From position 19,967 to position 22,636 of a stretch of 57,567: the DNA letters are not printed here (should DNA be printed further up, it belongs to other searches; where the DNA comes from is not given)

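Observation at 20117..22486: PolB keeps motif A but has substituted exonuclease and several polymerase-motif residues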

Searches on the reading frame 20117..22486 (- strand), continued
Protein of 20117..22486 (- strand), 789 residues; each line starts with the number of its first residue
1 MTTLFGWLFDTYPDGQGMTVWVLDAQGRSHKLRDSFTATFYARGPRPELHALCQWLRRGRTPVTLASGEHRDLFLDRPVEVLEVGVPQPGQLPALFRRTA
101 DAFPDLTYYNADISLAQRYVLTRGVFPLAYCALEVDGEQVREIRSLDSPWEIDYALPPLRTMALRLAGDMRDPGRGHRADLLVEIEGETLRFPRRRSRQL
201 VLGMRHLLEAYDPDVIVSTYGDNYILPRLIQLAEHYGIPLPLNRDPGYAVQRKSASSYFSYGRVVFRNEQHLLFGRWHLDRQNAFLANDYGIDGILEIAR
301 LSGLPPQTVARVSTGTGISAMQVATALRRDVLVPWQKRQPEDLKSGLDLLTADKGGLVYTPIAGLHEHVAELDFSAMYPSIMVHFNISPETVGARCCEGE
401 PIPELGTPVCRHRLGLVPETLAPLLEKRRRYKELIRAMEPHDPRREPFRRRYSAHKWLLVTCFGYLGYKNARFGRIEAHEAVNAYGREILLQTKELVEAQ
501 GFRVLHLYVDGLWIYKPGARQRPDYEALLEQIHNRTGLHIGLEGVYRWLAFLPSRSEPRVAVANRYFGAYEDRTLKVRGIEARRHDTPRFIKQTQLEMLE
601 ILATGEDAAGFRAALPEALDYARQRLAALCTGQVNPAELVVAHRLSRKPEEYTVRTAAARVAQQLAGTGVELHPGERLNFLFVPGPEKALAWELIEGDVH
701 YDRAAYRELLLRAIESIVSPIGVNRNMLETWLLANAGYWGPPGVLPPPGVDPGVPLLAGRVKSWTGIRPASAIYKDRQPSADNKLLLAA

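Call 32: search_protein_representatives(protein=window:20117-22486:-)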
Query: 789 residues. Proteins with E-value up to 0.001 (for the whole library): 5638; up to 1e-10: 2570; up to 1e-30: 850. The best 150 are listed.
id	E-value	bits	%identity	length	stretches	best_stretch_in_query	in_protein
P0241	7.4e-297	1003.1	60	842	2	175-761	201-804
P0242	4.8e-218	742.4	49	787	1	2-732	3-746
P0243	1.8e-198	677.7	49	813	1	3-727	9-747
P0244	7.9e-197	672.3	48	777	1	14-726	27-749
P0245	1.4e-188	645.0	46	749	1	3-725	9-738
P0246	1.7e-187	641.4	43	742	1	4-724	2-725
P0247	8.5e-185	632.5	46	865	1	4-719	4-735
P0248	2.1e-179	614.6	44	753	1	5-720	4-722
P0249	3.9e-178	610.4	41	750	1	1-729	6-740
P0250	8.2e-177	606.1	74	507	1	321-679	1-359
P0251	9.9e-175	599.2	41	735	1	5-732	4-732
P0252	2.3e-173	594.7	42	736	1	4-720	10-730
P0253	1.6e-172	591.9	43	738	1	4-734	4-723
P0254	3.4e-172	590.8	43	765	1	6-744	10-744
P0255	1.6e-171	588.6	44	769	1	5-723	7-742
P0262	1.5e-168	578.7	42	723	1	4-718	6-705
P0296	3.3e-143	494.9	37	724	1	3-682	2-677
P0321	4.7e-129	448.1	34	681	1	3-685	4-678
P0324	3.4e-128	445.3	35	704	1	6-730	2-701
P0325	3.5e-128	445.2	36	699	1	5-716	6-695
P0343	3.8e-125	435.2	32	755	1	4-726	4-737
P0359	9.1e-122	424.0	34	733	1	6-729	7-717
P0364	1.0e-119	417.2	33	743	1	5-728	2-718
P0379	2.6e-116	406.0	32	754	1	6-731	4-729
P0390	1.4e-113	396.9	33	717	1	5-729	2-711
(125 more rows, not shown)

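Call 35: search_solved_structures(query=A2, max_evalue=1e-10, show_alignments=2)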
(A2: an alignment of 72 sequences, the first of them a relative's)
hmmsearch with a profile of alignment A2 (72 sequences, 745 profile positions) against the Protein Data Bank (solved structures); distinct sequences matched with E-value up to 1e-10: 104 (the best 60 are shown).
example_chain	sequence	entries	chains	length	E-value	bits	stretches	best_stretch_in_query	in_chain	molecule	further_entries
4flt_A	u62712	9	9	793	3.8e-113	382.3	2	298-737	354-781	DNA polymerase 1 | Pyrococcus abyssi B family DNA polymerase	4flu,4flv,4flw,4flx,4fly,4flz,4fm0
4fm2_A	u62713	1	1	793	2.6e-112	379.5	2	298-737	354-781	DNA polymerase 1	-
5mdn_A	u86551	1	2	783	1.4e-110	373.8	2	282-735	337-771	DNA polymerase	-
1wns_A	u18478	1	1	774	9.9e-110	371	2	298-737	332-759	DNA POLYMERASE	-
6wya_A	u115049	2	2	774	1.4e-109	370.6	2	298-737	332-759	DNA polymerase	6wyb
4k8z_A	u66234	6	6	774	1.4e-109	370.5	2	298-737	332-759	DNA polymerase | DNA polymerase,DNA polymerase,DNA polymerase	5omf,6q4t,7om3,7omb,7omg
1wn7_A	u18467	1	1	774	1.5e-109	370.5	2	298-737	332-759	Family B DNA Polymerase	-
5h12_A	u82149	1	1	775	4.7e-109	368.8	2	298-737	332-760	Deep Vent DNA Polymerase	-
2jgu_A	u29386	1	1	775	9.4e-109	367.8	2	297-737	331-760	DNA POLYMERASE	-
8s84_A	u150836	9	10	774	2e-108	366.7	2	298-737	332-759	DNA polymerase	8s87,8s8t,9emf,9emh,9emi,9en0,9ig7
3a2f_A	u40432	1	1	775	2.4e-108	366.4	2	297-737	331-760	DNA polymerase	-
5vu5_A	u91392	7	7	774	2.6e-108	366.3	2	298-737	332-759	DNA polymerase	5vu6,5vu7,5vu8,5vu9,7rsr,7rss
9oat_A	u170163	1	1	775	1.8e-107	363.5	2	298-737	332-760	5-270, TNA polymerase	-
7tqw_A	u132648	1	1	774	2.7e-107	362.9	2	298-737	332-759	DNA polymerase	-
7rsu_A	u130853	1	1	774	3.8e-107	362.5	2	298-737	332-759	DNA polymerase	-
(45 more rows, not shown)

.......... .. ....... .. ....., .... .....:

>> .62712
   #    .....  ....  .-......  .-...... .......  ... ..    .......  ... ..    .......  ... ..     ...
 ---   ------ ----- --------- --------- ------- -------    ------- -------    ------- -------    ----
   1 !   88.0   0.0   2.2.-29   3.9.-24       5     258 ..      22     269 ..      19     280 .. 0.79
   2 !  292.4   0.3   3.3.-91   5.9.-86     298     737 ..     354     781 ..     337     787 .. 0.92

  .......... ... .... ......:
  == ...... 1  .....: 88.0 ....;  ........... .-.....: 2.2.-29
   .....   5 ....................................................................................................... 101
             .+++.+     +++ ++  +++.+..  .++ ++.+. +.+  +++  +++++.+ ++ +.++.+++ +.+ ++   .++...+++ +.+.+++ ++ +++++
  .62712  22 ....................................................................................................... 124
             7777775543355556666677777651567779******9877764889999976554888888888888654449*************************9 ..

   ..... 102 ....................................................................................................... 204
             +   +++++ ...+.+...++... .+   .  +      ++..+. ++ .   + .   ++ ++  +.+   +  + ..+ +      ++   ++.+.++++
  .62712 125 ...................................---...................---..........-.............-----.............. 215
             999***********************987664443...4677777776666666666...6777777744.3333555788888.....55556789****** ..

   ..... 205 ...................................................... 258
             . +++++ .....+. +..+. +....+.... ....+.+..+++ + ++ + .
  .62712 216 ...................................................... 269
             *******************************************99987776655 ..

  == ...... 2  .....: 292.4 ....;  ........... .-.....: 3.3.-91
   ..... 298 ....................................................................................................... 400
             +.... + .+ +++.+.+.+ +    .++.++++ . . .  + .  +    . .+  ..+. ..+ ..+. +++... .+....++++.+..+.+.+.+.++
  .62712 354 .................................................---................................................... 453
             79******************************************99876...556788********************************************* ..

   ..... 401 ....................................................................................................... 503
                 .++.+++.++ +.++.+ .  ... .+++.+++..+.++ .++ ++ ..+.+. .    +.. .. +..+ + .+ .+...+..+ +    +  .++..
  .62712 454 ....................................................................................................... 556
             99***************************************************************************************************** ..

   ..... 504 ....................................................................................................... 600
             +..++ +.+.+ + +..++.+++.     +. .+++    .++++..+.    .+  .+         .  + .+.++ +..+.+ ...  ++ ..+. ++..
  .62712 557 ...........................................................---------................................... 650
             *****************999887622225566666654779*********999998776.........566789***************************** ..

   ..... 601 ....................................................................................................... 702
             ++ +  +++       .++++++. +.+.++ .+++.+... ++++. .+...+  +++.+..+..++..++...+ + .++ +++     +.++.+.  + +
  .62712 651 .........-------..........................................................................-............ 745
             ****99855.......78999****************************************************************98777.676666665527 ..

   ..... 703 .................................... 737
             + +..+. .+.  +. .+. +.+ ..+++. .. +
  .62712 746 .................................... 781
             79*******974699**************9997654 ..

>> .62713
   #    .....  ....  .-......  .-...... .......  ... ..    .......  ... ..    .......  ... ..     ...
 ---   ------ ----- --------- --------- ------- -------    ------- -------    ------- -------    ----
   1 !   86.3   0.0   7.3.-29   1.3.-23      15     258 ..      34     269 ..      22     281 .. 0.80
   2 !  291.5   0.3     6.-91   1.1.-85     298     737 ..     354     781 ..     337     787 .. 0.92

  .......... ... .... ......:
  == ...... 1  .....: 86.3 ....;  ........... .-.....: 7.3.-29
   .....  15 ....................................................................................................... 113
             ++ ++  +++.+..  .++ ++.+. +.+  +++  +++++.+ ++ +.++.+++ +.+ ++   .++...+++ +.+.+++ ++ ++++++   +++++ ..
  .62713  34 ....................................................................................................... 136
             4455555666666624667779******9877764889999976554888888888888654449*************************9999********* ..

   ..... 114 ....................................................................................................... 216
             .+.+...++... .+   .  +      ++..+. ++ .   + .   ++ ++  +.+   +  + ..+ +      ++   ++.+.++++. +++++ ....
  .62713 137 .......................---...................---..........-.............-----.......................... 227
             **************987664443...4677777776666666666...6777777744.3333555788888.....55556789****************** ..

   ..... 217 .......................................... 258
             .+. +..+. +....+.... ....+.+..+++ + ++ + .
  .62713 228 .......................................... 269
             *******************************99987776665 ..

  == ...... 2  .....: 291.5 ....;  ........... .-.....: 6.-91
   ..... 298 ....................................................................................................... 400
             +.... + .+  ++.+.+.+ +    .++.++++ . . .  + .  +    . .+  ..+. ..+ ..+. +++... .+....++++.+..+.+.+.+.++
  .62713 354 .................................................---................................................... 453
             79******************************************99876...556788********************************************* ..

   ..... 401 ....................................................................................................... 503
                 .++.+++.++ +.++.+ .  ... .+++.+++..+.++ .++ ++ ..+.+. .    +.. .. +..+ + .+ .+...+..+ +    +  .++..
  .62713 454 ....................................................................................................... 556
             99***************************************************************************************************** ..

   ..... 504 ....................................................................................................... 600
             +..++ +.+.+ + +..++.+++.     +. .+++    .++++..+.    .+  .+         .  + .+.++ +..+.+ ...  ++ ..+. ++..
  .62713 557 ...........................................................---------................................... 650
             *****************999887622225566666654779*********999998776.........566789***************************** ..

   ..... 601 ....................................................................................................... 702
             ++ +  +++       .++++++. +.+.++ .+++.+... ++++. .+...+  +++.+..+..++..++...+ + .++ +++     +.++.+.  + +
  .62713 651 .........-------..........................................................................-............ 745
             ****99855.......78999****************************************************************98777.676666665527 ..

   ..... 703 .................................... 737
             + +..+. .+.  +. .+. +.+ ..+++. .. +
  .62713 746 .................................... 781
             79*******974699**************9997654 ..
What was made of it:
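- On PolB2 / G2 family-B polymerase: Profile against P. abyssi PolB, E=4e-113, covering both halves (call 35).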

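Call 36: list_cluster_members(proteins=[P0242, P0246, P0262, P0296, P0321, P0324, P0325, P0343, P0379, P0390])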
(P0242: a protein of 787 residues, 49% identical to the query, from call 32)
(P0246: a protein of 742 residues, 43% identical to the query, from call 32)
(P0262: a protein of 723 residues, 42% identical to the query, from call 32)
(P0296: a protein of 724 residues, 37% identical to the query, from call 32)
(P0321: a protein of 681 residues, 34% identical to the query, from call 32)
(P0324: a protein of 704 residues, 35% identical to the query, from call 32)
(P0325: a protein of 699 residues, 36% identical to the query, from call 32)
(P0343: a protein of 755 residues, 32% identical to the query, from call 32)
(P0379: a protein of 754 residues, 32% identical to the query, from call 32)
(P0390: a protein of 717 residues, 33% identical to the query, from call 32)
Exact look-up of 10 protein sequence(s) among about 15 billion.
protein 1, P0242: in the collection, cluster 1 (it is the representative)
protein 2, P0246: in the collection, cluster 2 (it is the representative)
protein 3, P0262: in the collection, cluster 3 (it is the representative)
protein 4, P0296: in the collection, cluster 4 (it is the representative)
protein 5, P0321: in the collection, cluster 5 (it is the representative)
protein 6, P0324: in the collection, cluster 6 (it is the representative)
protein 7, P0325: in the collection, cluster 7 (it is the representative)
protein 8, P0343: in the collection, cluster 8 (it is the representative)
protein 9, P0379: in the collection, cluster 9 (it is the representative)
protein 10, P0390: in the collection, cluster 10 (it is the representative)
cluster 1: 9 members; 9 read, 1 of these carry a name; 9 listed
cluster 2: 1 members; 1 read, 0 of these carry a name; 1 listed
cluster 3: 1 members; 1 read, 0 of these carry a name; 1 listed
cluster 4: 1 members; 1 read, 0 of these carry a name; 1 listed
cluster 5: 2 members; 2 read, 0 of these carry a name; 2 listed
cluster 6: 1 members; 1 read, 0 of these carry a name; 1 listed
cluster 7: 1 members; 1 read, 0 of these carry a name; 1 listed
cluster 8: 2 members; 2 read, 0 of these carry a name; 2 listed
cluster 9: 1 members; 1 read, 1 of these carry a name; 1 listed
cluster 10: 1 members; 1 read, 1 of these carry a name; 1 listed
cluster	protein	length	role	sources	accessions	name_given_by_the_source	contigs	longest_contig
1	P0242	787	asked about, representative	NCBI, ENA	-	-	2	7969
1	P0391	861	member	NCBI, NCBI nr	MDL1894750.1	hypothetical protein FBQ82_00610 [Anaerolineae bacterium CFX7] | hypothetical protein [Anaerolineae bacterium CFX7]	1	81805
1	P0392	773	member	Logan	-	-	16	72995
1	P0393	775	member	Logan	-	-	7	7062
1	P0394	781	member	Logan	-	-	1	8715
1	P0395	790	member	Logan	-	-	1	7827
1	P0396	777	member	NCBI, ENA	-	-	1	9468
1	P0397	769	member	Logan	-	-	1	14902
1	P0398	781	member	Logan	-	-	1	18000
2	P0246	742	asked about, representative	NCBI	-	-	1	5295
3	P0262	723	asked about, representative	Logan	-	-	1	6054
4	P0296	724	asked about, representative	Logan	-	-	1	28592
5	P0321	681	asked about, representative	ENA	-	-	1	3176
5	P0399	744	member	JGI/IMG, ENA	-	-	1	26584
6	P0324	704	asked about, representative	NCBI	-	-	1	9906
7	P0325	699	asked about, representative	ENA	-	-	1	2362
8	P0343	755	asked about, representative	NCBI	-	-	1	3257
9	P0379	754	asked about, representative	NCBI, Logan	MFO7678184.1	MAG: DNA polymerase domain-containing protein [Thermoplasmatota archaeon]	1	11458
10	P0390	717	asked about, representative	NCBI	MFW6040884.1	MAG: DNA polymerase domain-containing protein [Thermoplasmatota archaeon]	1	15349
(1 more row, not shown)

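Call 47: search_protein_families(library=padloc, proteins=[window:20117-22486:-], max_evalue=0.01)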
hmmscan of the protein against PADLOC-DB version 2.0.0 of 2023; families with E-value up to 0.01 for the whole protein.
window:20117-22486:- (789 aa): 1 family
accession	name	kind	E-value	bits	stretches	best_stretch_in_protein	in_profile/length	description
PDLC03707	HEase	-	2.7e-28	95.7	3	462-724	1390-1648/1671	homing endonuclease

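Call 55: find_homologous_proteins(query=A2, max_evalue=1e-20)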
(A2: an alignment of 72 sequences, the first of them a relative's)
Query A2 (72 sequences) (789 aa, profile of the alignment): 6476 proteins with E <= 1e-20 among 8000 candidates; the best 120 are listed.
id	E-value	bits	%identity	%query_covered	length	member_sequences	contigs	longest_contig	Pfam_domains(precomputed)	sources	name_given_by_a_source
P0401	0.0e+0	1018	44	92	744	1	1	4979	PF00136.27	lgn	-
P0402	0.0e+0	1017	43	92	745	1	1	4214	PF00136.27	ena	-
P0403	0.0e+0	1016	44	92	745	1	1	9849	PF00136.27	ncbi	ncbi:MAG: DNA polymerase domain-containing protein [Nitrospiria bacterium]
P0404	0.0e+0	1015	44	92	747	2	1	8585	PF00136.27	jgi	-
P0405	0.0e+0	1012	44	92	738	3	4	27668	PF00136.27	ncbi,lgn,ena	ncbi:MAG TPA: DNA polymerase domain-containing protein [Nitrospiria bacterium]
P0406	2.1e-298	1010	51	93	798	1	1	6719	PF00136.27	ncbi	-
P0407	2.8e-298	1009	44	92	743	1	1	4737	PF00136.27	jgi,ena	-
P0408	3.6e-298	1009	44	92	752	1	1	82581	PF00136.27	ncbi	-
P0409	5.5e-298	1008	49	93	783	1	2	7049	PF00136.27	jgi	jgi:DNA polymerase-2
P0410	8.6e-298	1008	51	93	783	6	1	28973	PF00136.27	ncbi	-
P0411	1.1e-297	1007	45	93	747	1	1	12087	PF00136.27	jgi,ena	-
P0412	5.9e-297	1005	44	92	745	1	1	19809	PF00136.27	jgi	-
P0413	1.8e-296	1003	51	93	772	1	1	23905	PF00136.27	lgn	-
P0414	2.0e-296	1003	50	93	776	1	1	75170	PF00136.27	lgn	-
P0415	2.9e-296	1003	44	92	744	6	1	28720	PF00136.27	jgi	-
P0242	4.9e-294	995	47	94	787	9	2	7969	PF00136.27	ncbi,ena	-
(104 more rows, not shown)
